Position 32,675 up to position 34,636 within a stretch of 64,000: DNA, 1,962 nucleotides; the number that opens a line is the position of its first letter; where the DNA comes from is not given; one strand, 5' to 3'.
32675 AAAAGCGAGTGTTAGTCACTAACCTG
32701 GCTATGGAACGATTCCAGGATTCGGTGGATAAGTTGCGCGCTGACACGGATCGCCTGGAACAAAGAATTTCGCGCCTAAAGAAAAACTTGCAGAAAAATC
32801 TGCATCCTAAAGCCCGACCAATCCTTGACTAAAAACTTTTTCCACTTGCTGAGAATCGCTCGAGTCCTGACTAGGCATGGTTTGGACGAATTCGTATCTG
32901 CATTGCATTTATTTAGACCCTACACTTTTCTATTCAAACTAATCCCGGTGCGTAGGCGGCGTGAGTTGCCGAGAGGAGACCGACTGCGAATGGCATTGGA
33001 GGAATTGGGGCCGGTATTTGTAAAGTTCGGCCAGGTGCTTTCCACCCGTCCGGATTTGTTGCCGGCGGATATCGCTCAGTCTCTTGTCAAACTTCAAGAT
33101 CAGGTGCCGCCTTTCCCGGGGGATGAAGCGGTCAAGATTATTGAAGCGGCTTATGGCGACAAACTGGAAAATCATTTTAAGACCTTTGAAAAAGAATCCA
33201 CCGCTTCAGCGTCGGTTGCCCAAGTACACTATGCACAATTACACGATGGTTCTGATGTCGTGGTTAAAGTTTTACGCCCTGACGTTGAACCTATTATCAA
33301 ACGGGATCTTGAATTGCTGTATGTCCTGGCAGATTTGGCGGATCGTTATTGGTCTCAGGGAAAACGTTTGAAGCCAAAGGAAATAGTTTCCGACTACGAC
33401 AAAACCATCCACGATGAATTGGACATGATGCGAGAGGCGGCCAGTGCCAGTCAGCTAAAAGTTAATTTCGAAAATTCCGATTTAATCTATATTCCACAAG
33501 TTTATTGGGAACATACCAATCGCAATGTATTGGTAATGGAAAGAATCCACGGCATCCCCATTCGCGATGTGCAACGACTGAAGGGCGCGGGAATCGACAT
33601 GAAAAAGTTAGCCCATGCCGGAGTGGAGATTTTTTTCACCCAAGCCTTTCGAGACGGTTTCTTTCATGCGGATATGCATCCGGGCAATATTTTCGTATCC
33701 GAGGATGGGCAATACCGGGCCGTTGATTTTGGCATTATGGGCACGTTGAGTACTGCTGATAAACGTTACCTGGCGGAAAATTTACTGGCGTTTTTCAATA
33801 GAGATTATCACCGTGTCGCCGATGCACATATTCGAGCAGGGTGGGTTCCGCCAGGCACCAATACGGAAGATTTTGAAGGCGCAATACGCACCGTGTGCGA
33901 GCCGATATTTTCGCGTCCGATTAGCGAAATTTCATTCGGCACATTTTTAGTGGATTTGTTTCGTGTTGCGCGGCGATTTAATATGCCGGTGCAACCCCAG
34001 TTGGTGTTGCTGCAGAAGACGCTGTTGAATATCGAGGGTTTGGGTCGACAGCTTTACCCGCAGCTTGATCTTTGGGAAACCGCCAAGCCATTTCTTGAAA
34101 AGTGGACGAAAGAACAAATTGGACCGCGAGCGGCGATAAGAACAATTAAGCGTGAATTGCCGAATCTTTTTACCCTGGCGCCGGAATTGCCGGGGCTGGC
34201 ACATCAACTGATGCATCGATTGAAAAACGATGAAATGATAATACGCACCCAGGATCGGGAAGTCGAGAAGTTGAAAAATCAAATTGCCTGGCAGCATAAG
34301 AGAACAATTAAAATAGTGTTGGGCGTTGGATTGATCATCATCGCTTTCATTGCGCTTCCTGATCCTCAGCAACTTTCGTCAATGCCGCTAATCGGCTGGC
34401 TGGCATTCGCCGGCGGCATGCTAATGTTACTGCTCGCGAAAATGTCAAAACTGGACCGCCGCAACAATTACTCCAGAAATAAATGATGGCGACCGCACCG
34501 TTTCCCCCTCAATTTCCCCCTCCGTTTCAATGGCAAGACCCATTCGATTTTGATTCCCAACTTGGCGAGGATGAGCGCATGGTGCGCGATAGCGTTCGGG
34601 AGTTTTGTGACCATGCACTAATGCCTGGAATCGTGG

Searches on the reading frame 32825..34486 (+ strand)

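Call 32: search_protein_families(library=pfam, proteins=[window:32825-34486:+], max_evalue=0.001)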
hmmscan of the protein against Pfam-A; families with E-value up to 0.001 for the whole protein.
window:32825-34486:+ (553 aa): 4 families
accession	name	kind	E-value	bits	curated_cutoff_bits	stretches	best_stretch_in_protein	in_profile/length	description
PF03109.22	ABC1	-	3.1e-80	269.3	22.9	1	89-334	1-243/244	ABC1 atypical kinase-like domain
PF00069.31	Pkinase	-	6.8e-06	26.1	31.7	1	185-311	35-151/263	Protein kinase domain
PF01163.29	RIO1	-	3.4e-05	24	22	1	219-327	68-177/187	RIO domain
PF01636.29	APH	-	4.8e-05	23.7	23.2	0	275-303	166-195/239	Phosphotransferase enzyme family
